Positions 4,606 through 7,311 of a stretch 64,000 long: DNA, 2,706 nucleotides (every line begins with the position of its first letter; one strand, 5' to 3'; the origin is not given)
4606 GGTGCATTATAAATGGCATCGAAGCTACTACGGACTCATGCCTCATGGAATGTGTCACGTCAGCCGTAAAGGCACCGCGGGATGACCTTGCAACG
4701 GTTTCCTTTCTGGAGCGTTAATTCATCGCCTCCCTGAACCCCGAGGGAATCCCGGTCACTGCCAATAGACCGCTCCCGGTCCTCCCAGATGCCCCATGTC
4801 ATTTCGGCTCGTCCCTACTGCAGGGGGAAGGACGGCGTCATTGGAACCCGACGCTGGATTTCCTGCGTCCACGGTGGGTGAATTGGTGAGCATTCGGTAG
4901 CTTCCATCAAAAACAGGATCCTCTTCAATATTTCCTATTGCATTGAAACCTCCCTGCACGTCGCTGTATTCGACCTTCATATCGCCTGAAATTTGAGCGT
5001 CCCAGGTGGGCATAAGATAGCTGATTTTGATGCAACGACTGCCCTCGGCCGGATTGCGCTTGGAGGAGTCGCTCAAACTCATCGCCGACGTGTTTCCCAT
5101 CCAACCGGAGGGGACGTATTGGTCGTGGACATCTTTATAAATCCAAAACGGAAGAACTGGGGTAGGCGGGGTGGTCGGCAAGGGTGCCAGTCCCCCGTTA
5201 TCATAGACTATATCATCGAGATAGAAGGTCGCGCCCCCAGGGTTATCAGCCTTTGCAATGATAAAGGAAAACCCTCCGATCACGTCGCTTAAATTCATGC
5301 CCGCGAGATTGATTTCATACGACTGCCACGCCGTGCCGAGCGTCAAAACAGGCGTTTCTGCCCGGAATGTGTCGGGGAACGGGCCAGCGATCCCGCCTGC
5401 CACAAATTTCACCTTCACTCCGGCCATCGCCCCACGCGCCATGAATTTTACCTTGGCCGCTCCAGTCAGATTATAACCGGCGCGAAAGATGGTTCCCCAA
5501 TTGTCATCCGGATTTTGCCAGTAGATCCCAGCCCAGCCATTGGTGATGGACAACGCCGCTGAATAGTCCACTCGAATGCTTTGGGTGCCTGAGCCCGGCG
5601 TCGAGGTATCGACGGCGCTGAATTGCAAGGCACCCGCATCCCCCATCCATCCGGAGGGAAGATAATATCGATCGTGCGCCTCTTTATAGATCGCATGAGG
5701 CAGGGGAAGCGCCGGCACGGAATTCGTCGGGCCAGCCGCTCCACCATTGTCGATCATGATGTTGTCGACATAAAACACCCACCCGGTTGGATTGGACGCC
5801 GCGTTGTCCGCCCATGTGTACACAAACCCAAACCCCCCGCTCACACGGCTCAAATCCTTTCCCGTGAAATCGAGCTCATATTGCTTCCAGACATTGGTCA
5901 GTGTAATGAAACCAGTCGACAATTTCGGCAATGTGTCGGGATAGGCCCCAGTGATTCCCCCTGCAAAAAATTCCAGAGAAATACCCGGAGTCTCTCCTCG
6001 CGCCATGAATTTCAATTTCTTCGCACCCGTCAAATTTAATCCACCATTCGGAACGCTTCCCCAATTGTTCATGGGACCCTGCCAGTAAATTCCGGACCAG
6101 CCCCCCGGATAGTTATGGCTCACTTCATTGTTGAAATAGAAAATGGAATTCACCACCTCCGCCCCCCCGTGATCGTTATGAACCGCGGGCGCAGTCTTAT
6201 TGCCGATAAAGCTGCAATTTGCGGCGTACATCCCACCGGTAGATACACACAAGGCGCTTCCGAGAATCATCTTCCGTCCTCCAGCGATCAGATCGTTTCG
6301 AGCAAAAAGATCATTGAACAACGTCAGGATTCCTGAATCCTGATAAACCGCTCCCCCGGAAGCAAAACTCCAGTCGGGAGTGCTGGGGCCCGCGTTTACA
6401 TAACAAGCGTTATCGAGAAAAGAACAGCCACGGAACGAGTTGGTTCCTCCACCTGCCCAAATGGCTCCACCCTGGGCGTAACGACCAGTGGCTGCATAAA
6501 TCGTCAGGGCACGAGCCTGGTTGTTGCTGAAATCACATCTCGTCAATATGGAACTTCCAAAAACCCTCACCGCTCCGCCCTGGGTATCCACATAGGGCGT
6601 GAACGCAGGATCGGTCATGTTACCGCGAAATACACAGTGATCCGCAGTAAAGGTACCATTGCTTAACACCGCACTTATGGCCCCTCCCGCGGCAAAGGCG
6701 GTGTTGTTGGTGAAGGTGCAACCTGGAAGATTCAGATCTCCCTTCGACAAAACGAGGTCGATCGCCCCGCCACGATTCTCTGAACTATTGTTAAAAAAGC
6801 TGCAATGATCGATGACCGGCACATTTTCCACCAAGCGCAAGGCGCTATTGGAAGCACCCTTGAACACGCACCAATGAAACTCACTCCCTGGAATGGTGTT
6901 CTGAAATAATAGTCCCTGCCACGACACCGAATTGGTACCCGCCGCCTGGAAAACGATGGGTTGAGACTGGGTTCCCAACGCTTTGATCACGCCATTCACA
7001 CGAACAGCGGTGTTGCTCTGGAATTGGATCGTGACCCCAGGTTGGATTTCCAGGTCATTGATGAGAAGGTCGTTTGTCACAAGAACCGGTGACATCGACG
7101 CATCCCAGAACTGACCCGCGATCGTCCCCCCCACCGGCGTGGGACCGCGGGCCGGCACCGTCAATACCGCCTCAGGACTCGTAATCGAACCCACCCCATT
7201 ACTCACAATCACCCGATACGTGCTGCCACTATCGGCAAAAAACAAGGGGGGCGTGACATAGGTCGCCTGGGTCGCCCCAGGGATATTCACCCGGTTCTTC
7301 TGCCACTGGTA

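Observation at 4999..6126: Phase-shifted (circularly permuted) two-module cassette inserted into the second beta-helix of the 1832-aa protein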

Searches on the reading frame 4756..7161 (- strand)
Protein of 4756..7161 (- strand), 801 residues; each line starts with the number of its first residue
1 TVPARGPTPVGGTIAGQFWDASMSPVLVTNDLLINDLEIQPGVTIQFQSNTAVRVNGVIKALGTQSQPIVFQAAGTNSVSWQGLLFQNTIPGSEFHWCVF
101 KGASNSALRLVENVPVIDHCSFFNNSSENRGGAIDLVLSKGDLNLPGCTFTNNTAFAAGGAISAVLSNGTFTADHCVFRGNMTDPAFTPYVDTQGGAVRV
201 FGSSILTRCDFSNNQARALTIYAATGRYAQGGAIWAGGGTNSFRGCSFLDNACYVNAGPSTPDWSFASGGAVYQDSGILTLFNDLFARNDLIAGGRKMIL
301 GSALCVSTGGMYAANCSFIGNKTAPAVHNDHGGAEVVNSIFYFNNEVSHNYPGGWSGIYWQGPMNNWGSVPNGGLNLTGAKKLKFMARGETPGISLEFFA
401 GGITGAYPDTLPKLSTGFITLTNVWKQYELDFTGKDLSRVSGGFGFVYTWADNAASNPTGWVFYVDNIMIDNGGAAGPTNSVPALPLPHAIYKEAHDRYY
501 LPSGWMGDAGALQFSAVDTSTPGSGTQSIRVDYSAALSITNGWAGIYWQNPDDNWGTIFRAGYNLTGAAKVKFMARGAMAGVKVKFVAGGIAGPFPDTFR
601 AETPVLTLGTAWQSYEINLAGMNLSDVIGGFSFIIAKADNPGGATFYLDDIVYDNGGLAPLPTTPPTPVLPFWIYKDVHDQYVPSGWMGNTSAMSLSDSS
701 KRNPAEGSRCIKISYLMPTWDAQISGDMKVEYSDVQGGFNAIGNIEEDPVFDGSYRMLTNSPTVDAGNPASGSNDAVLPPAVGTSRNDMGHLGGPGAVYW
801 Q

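Call 13: find_related_loci(query=window:4756-7161:-, collection=genome_contigs, flank=3000)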
Query window:4756-7161:- (801 aa) in genome_contigs; peptide patterns used: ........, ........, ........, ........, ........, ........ (x = any residue, [..] = any of these).
10 stretches matched a pattern, but none encodes a relative of the query by tblastn (E <= 1e-3).

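Call 14: find_homologous_proteins(query=window:4756-7161:-, max_evalue=0.00001)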
Query window:4756-7161:- (801 aa): 11 proteins with E <= 0.00001 among 8000 candidates.
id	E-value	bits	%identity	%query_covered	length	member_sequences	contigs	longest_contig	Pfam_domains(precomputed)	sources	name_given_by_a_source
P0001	4.3e-85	305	41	42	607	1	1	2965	PF13229.13,PF22352.3,PF18911.7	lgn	-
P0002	6.1e-74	268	41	40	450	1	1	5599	-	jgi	jgi:hypothetical protein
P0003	1.8e-67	247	43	38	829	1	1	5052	-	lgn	-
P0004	1.3e-66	244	42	38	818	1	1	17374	-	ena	-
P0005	7.8e-36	142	35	26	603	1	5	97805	PF13229.13,PF13927.13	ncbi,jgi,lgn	jgi:hypothetical protein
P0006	8.8e-21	92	38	21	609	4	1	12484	PF02836.24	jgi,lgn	jgi:hypothetical protein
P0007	3.3e-15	74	31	20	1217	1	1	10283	PF02415.24,PF18962.8,PF13860.13,PF17161.11,PF05048.20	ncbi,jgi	ncbi:MAG: FlgD immunoglobulin-like domain containing protein [Candidatus Krumholzibacteriaceae bacte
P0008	4.1e-14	70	37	20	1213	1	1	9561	-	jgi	jgi:hypothetical protein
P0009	4.7e-10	57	27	26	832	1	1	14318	PF02415.24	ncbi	-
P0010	4.5e-8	50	26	39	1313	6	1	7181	PF07679.23,PF13895.13,PF13927.13,PF02415.24,PF18962.8,PF00047.32,PF28492.1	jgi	jgi:hypothetical protein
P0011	1.6e-6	45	25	17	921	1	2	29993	PF02415.24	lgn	-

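Call 26: search_protein_representatives(protein=window:4756-7161:-)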
Query: 801 residues. Proteins with E-value up to 0.001 (for the whole library): 5974; up to 1e-10: 2333; up to 1e-30: 412. The best 150 are listed.
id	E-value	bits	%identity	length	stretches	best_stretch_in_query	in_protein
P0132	0.0e+00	2284.4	83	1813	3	1-801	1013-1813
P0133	0.0e+00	1476.3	56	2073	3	5-801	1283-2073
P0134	0.0e+00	1452.2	51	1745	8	500-715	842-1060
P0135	3.3e-230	783.3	52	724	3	352-654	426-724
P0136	4.0e-192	657.3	46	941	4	352-666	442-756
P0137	1.6e-145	503.1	40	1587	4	12-346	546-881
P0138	8.3e-136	471.0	36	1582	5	9-345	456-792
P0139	2.8e-131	456.0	43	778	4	480-715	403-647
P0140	5.7e-121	421.9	39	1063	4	7-346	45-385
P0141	3.4e-118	412.8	42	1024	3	498-717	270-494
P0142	3.5e-117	409.4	38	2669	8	7-345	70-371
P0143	9.6e-115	401.4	44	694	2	353-654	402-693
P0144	6.3e-104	365.6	46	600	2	9-346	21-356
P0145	1.2e-92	328.2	42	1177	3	411-668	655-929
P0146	2.5e-92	327.2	46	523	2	9-345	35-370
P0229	1.1e-49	186.1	46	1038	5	352-469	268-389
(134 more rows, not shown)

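Call 35: find_related_loci(query=P0133, collection=genome_contigs, flank=3000)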
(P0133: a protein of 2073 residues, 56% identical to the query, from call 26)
Query P0133 (2073 aa) in genome_contigs; peptide patterns used: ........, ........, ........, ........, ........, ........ (x = any residue, [..] = any of these).
17 stretches matched a pattern, but none encodes a relative of the query by tblastn (E <= 1e-3).

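Call 36: find_related_loci(query=P0133, collection=metagenome_contigs, flank=5000)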
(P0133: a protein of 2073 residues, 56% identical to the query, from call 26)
Query P0133 (2073 aa) in metagenome_contigs; peptide patterns used: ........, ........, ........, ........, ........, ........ (x = any residue, [..] = any of these).
17 stretches matched a pattern, but none encodes a relative of the query by tblastn (E <= 1e-3).

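Call 65: find_encoding_contigs(protein=P0135, flank=10000, max_places=3)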
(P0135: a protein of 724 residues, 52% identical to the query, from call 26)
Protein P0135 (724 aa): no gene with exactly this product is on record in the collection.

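Call 66: list_cluster_members(proteins=[P0133, P0134, P0135, P0132])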
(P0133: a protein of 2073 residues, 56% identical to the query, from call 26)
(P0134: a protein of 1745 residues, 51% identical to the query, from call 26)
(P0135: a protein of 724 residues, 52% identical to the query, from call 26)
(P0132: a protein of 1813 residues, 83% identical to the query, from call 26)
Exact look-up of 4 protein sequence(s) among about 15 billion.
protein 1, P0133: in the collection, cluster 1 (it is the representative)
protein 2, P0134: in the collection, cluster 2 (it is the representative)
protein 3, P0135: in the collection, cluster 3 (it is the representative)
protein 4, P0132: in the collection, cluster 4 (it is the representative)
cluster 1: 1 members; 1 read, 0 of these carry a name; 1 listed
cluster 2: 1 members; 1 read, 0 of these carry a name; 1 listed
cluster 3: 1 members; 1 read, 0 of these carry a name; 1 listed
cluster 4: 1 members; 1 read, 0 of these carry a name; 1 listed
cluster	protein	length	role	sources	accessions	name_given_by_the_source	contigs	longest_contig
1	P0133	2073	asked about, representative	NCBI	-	-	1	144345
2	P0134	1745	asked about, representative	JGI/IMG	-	-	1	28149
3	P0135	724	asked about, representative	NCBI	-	-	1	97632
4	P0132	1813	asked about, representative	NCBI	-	-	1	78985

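Call 68: search_protein_families(library=pfam, proteins=[P0003, P0008, P0229], max_evalue=0.001)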
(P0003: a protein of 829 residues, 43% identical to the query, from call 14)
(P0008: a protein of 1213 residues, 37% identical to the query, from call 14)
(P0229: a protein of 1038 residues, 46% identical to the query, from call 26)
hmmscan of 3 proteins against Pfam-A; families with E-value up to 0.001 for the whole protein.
P0003 (829 aa): 0 families

P0008 (1213 aa): 1 family
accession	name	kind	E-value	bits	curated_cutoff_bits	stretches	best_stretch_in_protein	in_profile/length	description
PF19526.4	Slr4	-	8.2e-06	25.7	25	1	1040-1177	208-340/370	S-layer protein Slr4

P0229 (1038 aa): 0 families
